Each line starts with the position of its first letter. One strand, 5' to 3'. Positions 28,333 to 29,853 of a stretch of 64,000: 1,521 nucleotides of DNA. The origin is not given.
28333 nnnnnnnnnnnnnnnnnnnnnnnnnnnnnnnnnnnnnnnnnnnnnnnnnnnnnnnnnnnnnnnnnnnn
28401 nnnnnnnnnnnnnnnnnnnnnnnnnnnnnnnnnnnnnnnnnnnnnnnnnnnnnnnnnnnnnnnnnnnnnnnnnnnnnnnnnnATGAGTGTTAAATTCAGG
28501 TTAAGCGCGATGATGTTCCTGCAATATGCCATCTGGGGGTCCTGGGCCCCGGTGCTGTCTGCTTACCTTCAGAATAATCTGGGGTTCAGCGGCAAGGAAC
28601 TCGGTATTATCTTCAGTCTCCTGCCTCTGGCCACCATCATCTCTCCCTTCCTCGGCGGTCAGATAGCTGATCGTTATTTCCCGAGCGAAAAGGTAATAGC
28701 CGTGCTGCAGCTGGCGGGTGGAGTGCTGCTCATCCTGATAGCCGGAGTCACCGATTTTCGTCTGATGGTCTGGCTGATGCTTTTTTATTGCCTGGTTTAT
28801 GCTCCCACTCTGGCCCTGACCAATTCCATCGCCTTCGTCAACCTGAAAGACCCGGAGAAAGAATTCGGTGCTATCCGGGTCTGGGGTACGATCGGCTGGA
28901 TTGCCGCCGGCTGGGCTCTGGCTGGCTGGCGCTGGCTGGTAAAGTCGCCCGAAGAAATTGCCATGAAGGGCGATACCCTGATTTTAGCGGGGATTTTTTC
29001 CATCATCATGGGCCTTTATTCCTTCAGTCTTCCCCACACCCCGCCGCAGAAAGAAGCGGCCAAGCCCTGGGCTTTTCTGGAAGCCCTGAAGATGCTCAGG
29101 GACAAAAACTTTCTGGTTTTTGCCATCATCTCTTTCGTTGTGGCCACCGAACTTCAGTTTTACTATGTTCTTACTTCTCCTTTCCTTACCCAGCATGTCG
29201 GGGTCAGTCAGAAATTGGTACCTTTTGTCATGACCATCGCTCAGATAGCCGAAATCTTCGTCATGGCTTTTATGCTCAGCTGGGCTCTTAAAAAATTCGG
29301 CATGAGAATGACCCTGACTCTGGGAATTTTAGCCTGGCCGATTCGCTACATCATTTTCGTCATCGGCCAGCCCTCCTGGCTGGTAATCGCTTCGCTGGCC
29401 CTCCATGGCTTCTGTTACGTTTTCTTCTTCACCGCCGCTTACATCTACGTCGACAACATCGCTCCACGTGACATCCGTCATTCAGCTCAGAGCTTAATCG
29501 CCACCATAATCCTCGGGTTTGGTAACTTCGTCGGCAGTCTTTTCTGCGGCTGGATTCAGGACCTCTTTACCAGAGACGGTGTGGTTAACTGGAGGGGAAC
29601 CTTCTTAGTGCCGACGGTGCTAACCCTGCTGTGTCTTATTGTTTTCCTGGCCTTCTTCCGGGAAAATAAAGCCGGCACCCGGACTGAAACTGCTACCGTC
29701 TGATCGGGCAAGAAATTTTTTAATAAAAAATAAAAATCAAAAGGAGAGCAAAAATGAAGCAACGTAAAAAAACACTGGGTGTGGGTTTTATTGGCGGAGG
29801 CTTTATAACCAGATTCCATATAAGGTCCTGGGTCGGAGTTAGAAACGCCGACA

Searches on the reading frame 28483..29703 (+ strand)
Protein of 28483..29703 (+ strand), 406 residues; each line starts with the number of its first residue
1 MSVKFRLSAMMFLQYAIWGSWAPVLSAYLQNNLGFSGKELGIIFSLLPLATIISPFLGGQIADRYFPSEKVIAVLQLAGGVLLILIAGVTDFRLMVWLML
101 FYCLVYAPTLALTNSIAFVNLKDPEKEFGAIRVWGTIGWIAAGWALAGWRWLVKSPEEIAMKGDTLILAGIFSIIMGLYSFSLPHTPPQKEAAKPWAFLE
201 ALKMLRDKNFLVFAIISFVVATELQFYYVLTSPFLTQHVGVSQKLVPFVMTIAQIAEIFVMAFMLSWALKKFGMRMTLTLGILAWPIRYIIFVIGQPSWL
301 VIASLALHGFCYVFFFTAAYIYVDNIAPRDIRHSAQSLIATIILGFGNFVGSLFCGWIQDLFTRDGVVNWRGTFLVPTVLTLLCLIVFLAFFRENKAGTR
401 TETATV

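Call 9: search_protein_families(library=pfam, proteins=[window:28483-29703:+], max_evalue=0.01)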
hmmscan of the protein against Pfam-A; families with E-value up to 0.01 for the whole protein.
window:28483-29703:+ (406 aa): 4 families
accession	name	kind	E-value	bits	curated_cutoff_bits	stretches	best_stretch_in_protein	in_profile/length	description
PF03825.22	Nuc_H_symport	-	3.6e-113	379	25.9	1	1-396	1-399/400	Nucleoside H+ symporter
PF12832.13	MFS_1_like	-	1.1e-44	153.5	25.2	1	6-362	3-365/373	MFS_1 like family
PF07690.21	MFS_1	-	5.5e-27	95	33.4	2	214-401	2-181/347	Major Facilitator Superfamily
PF01306.25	LacY_symp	-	8.7e-10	38.4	24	1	7-395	12-402/413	LacY proton/sugar symporter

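Call 10: search_protein_families(library=ncbifam, proteins=[window:28483-29703:+], max_evalue=0.01)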
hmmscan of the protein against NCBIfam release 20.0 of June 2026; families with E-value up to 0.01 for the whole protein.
window:28483-29703:+ (406 aa): 11 families
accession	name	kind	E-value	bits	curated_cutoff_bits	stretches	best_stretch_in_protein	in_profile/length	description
TIGR00889.1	2A0110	subfamily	1.1e-92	311.3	446.1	1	1-405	1-415/418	nucleoside permease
TIGR00899.1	2A0120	subfamily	2.6e-15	56.4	522.3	1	10-388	5-370/375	sugar efflux transporter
NF007077.0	PRK09528.1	subfamily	7.4e-14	51.1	429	1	7-396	16-408/421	galactoside permease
NF008346.0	PRK11128.1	equivalog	2.6e-13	49.9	259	1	8-363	9-357/383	3-phenylpropionate MFS transporter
TIGR00893.1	2A0114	subfamily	1.7e-10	40.4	395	2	27-360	18-372/399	D-galactonate transporter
TIGR00881.1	2A0104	subfamily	3e-10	39.7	407.75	1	24-191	16-178/379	phosphoglycerate transporter protein PgtP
TIGR00882.1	2A0105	subfamily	8.9e-08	31.4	220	1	8-387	8-390/396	oligosaccharide MFS transporter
NF003477.0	PRK05122.1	subfamily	3.1e-06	26.1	374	1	7-102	22-119/404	MFS transporter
TIGR00880.1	2_A_01_02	superfamily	6.6e-06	26.3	131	1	259-394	12-140/141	multidrug resistance protein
NF009048.0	PRK12382.1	subfamily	1e-05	24.6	364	1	5-89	18-105/392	arabinose transporter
TIGR00886.1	2A0108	subfamily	5e-05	22.6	311.7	1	9-125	228-351/368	NarK family nitrate/nitrite MFS transporter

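Call 56: search_solved_structures(query=window:28483-29703:+, max_evalue=0.001, show_alignments=1)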
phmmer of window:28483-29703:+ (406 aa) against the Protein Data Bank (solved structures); distinct sequences matched with E-value up to 0.001: 3.
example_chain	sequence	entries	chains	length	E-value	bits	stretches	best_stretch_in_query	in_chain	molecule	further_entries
8zoj_B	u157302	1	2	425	2.2e-69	237.7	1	4-395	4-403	Putative nucleoside transporter YegT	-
7dla_A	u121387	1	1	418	9.3e-48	166.5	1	1-405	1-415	Nucleoside permease NupG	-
7dl9_A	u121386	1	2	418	1.6e-47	165.6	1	1-405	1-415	Nucleoside permease NupG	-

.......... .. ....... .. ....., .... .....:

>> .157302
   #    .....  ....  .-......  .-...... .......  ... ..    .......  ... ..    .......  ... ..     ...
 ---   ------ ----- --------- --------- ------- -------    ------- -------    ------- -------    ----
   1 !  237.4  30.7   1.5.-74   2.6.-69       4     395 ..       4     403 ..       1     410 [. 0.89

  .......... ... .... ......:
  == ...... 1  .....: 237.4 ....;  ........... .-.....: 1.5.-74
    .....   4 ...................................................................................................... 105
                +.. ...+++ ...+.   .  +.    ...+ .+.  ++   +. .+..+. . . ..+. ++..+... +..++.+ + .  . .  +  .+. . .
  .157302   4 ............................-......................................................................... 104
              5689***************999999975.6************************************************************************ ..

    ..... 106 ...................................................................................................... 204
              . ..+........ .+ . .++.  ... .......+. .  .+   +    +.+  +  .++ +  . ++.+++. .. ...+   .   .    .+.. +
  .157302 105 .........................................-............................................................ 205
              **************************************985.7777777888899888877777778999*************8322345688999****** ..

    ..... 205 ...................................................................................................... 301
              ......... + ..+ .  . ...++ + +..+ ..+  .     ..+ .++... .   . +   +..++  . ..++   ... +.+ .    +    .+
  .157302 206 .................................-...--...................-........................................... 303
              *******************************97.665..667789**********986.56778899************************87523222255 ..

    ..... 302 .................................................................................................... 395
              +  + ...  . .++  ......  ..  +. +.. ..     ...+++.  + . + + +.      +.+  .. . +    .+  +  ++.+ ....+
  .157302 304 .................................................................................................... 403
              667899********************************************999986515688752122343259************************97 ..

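Call 82: search_solved_structures(query=window:28483-29703:+, max_evalue=1e-30, show_alignments=2)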
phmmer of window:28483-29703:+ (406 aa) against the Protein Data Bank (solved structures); distinct sequences matched with E-value up to 1e-30: 3.
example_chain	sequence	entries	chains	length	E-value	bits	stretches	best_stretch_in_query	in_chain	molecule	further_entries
8zoj_B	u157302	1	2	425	2.2e-69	237.7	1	4-395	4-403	Putative nucleoside transporter YegT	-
7dla_A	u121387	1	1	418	9.3e-48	166.5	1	1-405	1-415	Nucleoside permease NupG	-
7dl9_A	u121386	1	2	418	1.6e-47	165.6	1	1-405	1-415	Nucleoside permease NupG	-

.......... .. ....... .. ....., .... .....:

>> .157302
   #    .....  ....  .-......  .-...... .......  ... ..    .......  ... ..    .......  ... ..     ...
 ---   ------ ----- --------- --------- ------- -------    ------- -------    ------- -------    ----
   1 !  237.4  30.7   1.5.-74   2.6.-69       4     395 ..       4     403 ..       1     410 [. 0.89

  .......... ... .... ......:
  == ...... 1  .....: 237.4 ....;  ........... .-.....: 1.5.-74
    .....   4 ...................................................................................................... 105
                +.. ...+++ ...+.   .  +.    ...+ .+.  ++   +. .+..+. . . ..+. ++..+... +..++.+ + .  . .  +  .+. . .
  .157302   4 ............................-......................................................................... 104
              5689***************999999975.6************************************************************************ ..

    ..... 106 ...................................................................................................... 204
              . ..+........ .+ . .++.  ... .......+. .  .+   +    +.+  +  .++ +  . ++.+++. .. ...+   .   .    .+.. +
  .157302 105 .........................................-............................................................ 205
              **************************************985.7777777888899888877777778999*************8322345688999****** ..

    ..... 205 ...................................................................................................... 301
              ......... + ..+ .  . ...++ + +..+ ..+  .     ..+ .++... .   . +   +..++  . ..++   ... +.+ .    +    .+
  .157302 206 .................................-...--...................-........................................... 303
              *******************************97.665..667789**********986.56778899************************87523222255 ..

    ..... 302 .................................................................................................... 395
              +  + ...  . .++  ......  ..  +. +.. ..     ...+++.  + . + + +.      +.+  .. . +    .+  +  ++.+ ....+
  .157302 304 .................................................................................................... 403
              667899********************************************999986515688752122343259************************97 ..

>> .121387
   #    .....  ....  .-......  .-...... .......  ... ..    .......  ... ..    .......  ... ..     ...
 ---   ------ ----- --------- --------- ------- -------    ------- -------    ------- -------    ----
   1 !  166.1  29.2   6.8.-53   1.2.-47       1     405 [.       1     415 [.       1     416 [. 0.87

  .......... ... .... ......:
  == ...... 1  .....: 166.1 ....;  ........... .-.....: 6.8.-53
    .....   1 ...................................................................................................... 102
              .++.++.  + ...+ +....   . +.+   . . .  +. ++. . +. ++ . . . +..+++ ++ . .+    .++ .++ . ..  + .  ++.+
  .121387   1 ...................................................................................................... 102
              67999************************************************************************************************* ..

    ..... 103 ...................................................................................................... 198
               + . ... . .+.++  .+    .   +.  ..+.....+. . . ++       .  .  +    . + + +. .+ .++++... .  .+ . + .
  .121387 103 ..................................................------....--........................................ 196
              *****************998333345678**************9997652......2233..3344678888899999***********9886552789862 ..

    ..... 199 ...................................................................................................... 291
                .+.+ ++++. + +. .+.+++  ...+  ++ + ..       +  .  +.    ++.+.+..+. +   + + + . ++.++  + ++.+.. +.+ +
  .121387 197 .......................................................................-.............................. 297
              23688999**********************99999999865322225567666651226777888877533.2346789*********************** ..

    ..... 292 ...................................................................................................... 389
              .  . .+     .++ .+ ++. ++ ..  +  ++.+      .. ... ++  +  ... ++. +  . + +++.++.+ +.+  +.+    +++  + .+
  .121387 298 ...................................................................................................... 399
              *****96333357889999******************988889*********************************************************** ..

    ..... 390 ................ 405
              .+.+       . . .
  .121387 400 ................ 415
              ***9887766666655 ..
